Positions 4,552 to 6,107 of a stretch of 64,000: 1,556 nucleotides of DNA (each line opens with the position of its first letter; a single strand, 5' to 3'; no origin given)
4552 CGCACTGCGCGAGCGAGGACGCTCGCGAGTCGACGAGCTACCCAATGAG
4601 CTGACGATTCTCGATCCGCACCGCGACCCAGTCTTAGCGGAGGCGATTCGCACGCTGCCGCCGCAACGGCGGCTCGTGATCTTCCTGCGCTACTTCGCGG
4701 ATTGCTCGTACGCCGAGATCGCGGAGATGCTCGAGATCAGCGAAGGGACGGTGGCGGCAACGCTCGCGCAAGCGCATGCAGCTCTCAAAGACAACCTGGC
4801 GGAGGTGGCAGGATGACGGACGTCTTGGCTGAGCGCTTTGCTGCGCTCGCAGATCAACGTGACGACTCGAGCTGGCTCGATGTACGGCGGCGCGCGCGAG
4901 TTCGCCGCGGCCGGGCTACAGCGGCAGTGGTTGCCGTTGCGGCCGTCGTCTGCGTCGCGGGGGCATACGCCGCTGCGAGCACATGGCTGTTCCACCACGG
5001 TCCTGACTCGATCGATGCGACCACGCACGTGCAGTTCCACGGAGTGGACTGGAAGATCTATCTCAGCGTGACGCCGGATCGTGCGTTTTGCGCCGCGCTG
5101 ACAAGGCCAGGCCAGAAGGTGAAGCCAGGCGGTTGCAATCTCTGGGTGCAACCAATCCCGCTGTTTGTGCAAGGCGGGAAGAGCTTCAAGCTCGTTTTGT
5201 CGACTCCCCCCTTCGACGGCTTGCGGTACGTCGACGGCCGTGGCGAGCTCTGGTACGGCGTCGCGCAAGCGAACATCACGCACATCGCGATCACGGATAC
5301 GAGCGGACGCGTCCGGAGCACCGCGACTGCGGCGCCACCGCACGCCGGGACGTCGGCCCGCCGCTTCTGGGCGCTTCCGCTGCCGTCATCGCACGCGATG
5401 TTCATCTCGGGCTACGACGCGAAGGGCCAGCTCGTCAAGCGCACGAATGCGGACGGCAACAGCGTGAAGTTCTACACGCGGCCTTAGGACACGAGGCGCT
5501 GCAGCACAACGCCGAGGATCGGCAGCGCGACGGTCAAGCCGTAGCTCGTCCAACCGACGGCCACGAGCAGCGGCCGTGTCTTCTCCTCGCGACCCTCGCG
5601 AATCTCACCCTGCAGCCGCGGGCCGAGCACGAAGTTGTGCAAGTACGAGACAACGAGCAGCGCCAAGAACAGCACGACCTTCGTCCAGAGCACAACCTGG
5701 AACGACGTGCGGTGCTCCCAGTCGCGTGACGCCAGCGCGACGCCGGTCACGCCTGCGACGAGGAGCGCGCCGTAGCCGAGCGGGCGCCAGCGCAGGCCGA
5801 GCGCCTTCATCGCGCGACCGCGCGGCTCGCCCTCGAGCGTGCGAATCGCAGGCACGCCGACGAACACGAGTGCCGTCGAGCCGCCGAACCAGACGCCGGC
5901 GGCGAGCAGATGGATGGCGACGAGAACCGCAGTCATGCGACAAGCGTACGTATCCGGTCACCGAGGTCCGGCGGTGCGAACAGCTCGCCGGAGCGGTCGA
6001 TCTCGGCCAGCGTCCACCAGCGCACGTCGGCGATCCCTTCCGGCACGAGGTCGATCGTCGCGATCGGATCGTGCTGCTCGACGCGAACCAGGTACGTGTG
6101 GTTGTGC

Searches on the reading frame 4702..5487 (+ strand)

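Call 9: search_protein_families(library=pfam, proteins=[window:4702-5487:+], max_evalue=0.01)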
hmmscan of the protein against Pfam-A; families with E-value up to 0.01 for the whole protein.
window:4702-5487:+ (261 aa): 1 family
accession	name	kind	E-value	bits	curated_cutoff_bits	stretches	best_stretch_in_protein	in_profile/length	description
PF05593.20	RHS_repeat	-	0.00096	19.9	22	0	238-257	1-20/38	RHS Repeat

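Call 81: search_protein_families(library=pfam, proteins=[window:4813-5487:+], max_evalue=0.01)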
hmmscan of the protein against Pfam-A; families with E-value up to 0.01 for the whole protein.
window:4813-5487:+ (224 aa): 1 family
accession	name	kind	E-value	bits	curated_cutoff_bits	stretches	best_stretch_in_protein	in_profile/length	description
PF05593.20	RHS_repeat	-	0.0007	20.4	22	0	201-220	1-20/38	RHS Repeat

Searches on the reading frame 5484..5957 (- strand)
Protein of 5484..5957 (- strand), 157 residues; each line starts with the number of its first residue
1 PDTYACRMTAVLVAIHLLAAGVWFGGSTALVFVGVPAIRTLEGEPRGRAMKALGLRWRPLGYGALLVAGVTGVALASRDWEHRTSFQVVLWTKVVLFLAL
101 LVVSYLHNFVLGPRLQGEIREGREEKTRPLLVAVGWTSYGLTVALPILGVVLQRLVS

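Call 9: search_protein_families(library=pfam, proteins=[window:5484-5957:-], max_evalue=0.01)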
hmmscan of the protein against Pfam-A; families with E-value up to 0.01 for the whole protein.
window:5484-5957:- (157 aa): 2 families
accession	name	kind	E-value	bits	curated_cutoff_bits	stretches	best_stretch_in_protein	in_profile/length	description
PF05425.18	CopD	-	2.7e-06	28.1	32.1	1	56-134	6-87/105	Copper resistance protein D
PF13664.11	DUF4149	-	5e-06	27.1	24.6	1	18-116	1-94/102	Domain of unknown function (DUF4149)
